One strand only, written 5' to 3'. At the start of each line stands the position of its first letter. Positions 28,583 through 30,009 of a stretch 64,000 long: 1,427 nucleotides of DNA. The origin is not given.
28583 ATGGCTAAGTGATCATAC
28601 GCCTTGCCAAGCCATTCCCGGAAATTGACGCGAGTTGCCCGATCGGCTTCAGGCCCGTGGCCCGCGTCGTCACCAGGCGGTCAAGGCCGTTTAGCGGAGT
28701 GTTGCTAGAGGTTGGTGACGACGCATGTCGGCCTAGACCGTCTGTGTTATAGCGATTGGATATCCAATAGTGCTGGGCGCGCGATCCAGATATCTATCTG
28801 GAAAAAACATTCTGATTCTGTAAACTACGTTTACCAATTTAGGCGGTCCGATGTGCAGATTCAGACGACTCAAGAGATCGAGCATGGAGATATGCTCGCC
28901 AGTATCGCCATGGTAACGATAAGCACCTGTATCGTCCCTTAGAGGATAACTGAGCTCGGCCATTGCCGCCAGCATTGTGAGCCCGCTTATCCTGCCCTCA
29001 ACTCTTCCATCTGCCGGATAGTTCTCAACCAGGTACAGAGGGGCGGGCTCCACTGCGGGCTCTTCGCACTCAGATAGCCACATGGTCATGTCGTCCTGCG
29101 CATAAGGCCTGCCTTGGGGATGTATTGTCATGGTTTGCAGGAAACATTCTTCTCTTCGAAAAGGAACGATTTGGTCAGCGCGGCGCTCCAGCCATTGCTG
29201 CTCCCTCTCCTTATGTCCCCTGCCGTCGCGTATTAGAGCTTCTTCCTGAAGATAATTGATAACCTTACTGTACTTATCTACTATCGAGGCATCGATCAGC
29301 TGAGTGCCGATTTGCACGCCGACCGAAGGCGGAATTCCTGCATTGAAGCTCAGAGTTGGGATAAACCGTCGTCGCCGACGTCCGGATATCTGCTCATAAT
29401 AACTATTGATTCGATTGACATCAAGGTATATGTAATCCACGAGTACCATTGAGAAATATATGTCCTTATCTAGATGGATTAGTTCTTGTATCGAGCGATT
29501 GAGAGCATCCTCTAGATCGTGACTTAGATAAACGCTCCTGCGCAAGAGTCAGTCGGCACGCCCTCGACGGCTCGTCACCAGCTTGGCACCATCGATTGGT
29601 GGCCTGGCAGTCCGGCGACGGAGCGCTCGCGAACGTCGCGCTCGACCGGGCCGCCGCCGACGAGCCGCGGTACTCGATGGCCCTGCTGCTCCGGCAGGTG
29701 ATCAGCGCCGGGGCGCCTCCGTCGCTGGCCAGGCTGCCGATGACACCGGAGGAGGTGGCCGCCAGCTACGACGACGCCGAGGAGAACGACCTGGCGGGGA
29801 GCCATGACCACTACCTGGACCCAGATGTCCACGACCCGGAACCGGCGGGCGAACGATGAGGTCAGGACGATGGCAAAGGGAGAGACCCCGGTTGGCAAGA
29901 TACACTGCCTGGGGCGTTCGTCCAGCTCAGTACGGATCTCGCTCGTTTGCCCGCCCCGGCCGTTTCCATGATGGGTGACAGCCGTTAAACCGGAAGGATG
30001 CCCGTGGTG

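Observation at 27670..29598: Low-GC two-gene cassette inserted cleanly into a DUF4192 gene with no mobility gene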

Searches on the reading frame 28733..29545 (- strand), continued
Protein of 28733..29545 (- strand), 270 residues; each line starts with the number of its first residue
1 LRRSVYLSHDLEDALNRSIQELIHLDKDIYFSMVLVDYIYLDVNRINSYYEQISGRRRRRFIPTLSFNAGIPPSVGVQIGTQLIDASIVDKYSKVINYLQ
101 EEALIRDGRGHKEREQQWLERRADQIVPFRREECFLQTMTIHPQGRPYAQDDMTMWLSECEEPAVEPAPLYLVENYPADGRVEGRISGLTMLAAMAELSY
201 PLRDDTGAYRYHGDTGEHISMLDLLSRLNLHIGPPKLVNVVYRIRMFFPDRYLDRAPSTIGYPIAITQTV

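Call 83: search_dna_similar(query=P0055, collection=plasmids, mode=protein, max_evalue=0.001, max_rows=15)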
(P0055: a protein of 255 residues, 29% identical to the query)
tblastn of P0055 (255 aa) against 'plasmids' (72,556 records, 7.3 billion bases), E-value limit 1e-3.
No match.

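Call 84: search_dna_similar(query=P0055, collection=phages, mode=protein, max_evalue=0.001, max_rows=15)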
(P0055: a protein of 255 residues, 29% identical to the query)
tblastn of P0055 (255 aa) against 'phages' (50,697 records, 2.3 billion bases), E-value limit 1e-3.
No match.

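Call 87: search_dna_similar(query=window:28733-29449:-, collection=plasmids, mode=protein, max_evalue=0.01, max_rows=15)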
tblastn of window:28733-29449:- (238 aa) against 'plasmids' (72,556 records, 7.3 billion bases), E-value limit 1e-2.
No match.

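Call 104: find_encoding_contigs(protein=P0038, flank=6000, max_places=4)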
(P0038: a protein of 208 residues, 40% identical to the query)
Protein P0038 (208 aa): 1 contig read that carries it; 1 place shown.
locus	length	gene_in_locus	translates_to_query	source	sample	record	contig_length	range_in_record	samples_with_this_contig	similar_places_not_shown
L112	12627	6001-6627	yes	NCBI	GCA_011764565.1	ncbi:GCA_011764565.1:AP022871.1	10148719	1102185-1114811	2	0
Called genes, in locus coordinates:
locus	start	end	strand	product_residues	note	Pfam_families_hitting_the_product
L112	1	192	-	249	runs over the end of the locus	PF13353:Fer4_12, PF04055:Radical_SAM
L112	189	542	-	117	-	PF01242:PTPS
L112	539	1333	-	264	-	PF00881:Nitroreductase (weak)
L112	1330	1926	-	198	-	PF06508:QueC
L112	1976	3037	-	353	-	PF00294:PfkB, PF05014:Nuc_deoxyrib_tr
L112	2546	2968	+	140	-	-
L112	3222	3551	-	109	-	-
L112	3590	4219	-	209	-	PF22175:Ogg-HhH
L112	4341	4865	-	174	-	PF13443:HTH_26 (weak), PF13560:HTH_31, PF01381:HTH_3 (weak)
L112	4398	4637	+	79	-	-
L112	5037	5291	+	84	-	-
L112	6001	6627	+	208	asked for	-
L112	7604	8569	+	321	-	PF22733:NNH1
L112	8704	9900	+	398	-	-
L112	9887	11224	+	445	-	PF22733:NNH1, PF24883:NPHP3_N (faint), PF05729:NACHT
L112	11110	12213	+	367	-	-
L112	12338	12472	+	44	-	-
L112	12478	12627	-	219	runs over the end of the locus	-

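Call 119: search_protein_families(library=pfam, proteins=[L112:6001-6627:+, L101:5685-6380:+, L097:8834-9250:+], max_evalue=0.01)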
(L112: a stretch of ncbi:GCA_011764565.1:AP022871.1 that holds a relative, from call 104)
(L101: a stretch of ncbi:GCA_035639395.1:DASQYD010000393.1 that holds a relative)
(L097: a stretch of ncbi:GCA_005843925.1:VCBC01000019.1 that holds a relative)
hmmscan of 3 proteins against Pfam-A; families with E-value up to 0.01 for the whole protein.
L112:6001-6627:+ (208 aa): 0 families

L101:5685-6380:+ (231 aa): 0 families

L097:8834-9250:+ (138 aa): 0 families

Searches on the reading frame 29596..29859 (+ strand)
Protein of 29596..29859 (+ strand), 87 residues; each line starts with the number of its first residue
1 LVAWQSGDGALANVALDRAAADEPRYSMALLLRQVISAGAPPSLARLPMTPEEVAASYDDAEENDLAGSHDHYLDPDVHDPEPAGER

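Call 5: search_protein_families(library=pfam, proteins=[window:29596-29859:+], max_evalue=1)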
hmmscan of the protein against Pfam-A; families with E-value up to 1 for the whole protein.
window:29596-29859:+ (87 aa): 1 family
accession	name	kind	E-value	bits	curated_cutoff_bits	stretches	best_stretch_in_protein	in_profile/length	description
PF13830.11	DUF4192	-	2.8e-12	47.7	27.8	1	2-42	280-320/321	Domain of unknown function (DUF4192)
